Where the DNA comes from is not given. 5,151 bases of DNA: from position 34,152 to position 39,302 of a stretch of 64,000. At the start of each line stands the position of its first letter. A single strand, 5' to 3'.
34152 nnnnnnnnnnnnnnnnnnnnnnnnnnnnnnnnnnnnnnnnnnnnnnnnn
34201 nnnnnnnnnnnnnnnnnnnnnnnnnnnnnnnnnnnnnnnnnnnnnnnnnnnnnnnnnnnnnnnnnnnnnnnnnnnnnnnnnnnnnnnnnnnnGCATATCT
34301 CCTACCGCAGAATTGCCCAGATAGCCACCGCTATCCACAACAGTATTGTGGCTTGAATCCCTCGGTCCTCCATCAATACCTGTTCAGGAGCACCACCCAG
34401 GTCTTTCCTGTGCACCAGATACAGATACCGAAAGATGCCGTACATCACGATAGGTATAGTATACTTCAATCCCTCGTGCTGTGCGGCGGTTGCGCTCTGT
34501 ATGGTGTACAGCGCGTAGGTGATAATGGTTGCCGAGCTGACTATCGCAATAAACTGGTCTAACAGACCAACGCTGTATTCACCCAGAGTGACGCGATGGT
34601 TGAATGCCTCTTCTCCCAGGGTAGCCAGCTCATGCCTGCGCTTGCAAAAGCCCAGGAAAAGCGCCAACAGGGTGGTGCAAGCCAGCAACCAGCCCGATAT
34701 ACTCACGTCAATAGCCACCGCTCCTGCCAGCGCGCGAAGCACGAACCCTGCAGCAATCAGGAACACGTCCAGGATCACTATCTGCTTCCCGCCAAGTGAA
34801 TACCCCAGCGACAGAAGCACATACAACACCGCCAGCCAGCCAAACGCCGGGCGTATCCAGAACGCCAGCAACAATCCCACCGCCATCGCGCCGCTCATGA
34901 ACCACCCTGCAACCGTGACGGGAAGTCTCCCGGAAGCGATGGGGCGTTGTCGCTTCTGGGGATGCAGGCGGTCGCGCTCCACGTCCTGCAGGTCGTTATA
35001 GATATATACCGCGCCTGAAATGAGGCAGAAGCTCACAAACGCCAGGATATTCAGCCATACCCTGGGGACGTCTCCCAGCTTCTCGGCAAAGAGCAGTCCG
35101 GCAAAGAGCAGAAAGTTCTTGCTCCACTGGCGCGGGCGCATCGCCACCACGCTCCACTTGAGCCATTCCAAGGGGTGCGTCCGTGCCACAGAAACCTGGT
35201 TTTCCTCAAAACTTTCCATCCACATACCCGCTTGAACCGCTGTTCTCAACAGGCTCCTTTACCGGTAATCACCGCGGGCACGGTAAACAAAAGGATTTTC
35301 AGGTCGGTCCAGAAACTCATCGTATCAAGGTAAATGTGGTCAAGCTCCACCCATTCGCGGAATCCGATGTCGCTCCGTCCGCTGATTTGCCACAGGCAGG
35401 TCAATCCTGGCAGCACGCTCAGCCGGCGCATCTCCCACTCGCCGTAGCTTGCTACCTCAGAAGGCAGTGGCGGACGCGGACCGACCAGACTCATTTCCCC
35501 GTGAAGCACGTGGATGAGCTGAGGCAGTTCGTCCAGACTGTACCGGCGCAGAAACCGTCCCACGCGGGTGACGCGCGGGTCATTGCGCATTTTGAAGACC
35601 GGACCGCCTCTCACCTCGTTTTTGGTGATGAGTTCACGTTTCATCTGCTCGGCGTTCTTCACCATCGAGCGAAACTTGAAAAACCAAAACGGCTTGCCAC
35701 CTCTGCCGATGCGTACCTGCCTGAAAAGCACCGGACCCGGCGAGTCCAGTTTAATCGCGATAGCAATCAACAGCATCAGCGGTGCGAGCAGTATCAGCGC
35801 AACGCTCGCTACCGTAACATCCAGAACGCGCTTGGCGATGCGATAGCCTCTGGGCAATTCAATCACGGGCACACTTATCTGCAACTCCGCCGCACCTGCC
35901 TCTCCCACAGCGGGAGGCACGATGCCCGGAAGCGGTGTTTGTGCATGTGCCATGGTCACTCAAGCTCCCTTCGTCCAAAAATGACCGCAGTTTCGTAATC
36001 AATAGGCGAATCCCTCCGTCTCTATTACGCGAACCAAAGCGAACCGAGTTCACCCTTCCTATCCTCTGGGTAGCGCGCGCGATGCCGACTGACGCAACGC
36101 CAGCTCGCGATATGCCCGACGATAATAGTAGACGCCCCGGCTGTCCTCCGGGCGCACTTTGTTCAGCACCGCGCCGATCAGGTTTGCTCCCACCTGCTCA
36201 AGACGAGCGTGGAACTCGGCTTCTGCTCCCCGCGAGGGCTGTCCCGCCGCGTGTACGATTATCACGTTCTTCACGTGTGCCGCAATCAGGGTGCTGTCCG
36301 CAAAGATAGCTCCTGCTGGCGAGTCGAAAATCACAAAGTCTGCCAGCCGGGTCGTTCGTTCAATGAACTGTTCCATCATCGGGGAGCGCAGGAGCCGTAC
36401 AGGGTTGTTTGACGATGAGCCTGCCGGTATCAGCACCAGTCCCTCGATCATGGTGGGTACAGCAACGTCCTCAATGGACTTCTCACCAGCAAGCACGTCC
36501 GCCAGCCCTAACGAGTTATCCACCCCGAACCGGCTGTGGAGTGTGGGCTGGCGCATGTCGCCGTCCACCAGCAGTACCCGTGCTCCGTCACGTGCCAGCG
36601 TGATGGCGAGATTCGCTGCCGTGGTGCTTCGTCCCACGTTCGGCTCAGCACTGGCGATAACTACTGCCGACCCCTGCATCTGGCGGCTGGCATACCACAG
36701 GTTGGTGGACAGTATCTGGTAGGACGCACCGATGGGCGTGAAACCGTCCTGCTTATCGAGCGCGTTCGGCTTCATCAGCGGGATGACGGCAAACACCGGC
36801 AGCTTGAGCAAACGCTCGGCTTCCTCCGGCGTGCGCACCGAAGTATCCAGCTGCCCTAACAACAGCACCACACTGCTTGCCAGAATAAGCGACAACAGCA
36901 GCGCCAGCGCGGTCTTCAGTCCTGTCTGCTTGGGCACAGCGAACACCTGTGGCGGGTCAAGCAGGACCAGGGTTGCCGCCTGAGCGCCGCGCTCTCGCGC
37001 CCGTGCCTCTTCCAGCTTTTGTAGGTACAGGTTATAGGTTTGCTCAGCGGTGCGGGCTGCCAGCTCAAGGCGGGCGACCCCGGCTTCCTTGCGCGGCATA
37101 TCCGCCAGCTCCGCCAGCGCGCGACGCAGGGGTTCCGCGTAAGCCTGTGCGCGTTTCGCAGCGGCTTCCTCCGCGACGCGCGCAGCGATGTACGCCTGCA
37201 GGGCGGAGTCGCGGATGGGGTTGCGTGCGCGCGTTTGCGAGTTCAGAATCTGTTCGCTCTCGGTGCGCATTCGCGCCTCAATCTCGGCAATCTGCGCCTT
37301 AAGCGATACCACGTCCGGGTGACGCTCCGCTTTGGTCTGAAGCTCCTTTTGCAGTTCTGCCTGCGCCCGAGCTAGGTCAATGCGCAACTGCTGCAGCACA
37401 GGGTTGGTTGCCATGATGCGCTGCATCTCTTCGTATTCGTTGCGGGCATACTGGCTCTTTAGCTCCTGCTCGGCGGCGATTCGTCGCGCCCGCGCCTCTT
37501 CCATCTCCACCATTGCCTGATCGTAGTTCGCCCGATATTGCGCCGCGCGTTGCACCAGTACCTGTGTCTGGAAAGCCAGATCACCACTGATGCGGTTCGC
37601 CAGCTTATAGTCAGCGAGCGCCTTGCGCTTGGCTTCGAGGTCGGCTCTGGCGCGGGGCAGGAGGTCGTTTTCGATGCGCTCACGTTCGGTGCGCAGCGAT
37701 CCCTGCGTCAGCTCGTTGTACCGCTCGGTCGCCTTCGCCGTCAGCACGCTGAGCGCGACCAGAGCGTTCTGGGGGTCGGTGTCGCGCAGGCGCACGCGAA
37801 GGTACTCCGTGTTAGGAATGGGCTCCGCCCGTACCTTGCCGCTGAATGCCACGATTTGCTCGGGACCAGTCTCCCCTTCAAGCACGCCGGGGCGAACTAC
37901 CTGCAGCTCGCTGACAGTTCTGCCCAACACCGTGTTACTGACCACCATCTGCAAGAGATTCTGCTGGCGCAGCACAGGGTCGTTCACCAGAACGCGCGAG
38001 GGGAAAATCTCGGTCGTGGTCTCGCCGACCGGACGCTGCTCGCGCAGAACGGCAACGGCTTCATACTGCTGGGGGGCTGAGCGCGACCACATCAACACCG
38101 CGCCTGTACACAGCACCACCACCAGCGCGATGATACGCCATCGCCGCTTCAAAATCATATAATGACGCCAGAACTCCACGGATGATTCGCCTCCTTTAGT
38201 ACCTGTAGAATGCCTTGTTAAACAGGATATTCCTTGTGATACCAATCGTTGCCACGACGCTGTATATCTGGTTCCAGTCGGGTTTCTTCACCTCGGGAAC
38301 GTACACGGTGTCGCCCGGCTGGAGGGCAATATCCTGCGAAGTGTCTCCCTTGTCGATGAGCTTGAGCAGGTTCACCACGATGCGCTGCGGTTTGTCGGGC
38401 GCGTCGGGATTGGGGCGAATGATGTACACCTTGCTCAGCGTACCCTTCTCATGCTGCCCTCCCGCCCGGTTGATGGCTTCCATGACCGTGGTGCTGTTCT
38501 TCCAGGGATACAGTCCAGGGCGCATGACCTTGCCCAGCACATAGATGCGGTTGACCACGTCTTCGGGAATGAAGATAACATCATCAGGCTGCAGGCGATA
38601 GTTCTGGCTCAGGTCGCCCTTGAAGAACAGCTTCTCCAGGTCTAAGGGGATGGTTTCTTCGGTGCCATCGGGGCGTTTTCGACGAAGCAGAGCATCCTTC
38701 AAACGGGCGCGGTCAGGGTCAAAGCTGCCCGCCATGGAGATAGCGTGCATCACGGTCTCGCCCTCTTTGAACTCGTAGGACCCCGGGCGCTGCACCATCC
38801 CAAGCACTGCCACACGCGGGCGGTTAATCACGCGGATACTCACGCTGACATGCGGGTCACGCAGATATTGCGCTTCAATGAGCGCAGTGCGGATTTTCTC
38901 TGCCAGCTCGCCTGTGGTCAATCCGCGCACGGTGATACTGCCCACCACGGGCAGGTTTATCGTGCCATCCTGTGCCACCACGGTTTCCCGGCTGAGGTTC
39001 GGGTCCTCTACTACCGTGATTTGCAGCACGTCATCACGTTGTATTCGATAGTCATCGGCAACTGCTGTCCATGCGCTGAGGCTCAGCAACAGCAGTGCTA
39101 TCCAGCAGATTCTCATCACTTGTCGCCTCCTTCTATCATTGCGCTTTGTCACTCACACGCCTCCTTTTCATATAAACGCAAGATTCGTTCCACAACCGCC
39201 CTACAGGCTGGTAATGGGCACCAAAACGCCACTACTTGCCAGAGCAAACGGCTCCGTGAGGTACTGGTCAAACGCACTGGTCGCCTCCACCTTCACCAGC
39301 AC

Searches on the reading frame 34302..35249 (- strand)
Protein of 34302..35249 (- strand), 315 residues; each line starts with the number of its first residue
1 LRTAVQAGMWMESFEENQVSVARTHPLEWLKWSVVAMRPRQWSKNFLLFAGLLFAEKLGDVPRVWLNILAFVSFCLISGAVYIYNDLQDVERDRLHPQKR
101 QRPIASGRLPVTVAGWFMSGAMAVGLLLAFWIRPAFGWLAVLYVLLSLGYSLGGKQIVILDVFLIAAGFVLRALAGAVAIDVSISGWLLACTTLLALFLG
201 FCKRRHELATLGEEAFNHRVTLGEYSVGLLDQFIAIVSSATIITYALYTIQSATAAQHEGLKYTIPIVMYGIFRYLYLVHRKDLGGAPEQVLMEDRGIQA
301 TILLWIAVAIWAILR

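Call 15: search_protein_families(library=pfam, proteins=[window:34302-35249:-], max_evalue=0.001)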
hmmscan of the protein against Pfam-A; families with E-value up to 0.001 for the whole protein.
window:34302-35249:- (315 aa): 1 family
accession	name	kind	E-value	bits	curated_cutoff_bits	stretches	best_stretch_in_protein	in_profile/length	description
PF01040.23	UbiA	-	9.8e-24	84.4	34.2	1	49-284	6-237/250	UbiA prenyltransferase family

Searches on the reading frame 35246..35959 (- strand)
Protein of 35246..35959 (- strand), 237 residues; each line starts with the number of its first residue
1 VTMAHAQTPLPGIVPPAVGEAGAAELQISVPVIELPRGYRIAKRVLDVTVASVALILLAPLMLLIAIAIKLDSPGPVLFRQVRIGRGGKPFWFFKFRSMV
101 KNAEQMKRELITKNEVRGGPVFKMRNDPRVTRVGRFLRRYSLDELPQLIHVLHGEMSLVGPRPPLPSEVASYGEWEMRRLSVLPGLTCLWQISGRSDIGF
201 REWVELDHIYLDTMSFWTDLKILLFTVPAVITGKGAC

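Call 15: search_protein_families(library=pfam, proteins=[window:35246-35959:-], max_evalue=0.001)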
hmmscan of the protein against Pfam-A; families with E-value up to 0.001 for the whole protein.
window:35246-35959:- (237 aa): 1 family
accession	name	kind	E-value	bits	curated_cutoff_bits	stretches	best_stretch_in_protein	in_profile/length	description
PF02397.22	Bac_transf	-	4.2e-68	228.8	27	1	43-231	1-178/179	Bacterial sugar transferase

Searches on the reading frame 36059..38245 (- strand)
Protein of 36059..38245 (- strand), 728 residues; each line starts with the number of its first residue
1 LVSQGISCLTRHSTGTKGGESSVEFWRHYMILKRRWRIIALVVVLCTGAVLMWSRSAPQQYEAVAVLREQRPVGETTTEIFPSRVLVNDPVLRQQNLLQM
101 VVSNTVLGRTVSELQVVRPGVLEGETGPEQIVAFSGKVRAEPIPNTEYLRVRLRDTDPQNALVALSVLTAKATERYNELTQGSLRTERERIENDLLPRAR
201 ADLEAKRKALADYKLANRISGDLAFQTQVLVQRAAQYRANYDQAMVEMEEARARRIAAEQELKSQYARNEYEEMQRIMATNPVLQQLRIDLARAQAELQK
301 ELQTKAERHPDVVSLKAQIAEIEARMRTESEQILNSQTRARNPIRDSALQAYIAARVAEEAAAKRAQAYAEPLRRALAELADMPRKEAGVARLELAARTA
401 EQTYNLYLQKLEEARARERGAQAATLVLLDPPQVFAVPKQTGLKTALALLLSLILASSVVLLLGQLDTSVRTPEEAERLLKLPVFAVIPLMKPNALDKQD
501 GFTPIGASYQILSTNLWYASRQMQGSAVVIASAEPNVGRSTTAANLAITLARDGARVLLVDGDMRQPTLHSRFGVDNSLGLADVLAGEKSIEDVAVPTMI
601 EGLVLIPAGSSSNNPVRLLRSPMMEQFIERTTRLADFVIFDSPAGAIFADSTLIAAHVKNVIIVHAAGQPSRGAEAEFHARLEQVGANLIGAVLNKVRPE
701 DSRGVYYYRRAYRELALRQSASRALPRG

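Call 15: search_protein_families(library=pfam, proteins=[window:36059-38245:-], max_evalue=0.001)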
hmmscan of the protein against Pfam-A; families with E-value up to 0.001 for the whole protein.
window:36059-38245:- (728 aa): 7 families
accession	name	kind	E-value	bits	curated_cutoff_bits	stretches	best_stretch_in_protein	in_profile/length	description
PF13614.12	AAA_31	-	2.5e-12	47.5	27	1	530-664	6-146/177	AAA domain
PF01656.29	CbiA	-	6.4e-10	39.5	25.4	1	528-702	1-88/125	CobQ/CobB/MinD/ParA nucleotide binding domain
PF10609.15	ParA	-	5.6e-09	36.2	27.1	1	527-666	5-144/246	NUBPL iron-transfer P-loop NTPase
PF09140.17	MipZ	-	4.7e-06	26.5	20.7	1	528-644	3-109/262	ATPase MipZ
PF02706.20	Wzz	-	9.4e-05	23.1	25.5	1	30-114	10-91/91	Chain length determinant protein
PF06564.18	CBP_BcsQ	-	0.00011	22.2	21.3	1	537-666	13-147/234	Cellulose biosynthesis protein BcsQ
PF00142.24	Fer4_NifH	-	0.00089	19.2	25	0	537-599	11-73/271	4Fe-4S iron sulfur cluster binding proteins, NifH/frxC family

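Call 90: search_protein_families(library=ncbifam, proteins=[window:36059-38245:-], max_evalue=0.001)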
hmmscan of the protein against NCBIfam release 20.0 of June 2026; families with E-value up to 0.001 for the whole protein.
window:36059-38245:- (728 aa): 19 families
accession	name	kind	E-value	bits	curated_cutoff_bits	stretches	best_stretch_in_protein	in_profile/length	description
TIGR01007.1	eps_fam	subfamily_domain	1.5e-41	142.2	108.05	1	509-708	3-202/204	polysaccharide biosynthesis tyrosine autokinase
NF008568.0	PRK11519.1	equivalog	1.1e-33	116.4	1068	1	381-700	363-701/720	tyrosine-protein kinase Wzc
TIGR03018.1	pepcterm_TyrKin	hypoth_equivalog_domain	3.5e-32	111.4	230.65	1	518-672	28-186/207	XrtA-associated tyrosine autokinase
TIGR01005.1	eps_transp_fam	subfamily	1.2e-28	99.7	411.7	1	527-703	548-724/754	exopolysaccharide transport protein family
TIGR03029.1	EpsG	equivalog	1.7e-28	99.6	313.8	1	523-695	101-273/274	chain length determinant protein tyrosine kinase EpsG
NF007350.0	PRK09841.1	equivalog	6.6e-24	84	1248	1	511-713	517-716/726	tyrosine-protein kinase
TIGR01969.1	minD_arch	subfamily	3.8e-20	72.1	201.75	1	527-700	2-173/251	cell division ATPase MinD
TIGR03007.1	pepcterm_ChnLen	equivalog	7.1e-18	64.1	278.85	1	201-493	175-465/498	XrtA system polysaccharide chain length determinant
TIGR01968.1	minD_bact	equivalog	1.4e-13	50.8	212.9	1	526-665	2-141/261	septum site-determining protein MinD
TIGR03017.1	EpsF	equivalog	2.5e-09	36.4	422.75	1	28-488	6-443/444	chain length determinant protein EpsF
NF047398.1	AAA_KGGVGR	domain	1.1e-08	35.6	90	1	537-664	14-171/190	KGGVGR-motif variant AAA ATPase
NF041546.1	ParA_partition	equivalog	1.3e-07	31.4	180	1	537-566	11-40/203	ParA family partition ATPase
TIGR03371.1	cellulose_yhjQ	equivalog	7.1e-07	29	157.85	1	528-666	4-146/246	cellulose biosynthesis protein BcsQ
NF041136.1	MrpORP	equivalog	3.3e-06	26.6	450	1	527-645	7-125/365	iron-sulfur cluster carrier protein MrpORP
NF008669.0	PRK11670.1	equivalog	7.4e-06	25.1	348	1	528-577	110-159/369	iron-sulfur cluster carrier protein ApbC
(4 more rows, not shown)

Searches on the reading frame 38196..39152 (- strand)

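Call 15: search_protein_families(library=pfam, proteins=[window:38196-39152:-], max_evalue=0.001)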
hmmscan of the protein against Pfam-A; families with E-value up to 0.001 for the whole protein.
window:38196-39152:- (318 aa): 3 families
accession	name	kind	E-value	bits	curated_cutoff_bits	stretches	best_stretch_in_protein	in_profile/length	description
PF02563.21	Poly_export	-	2.4e-25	88.9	28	1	30-106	2-76/77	Polysaccharide biosynthesis/export protein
PF22461.2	SLBB_2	-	6e-25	87.6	27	2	202-285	2-79/79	SLBB domain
PF10531.15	SLBB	-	3.7e-23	81.5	27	2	203-249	2-47/55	SLBB domain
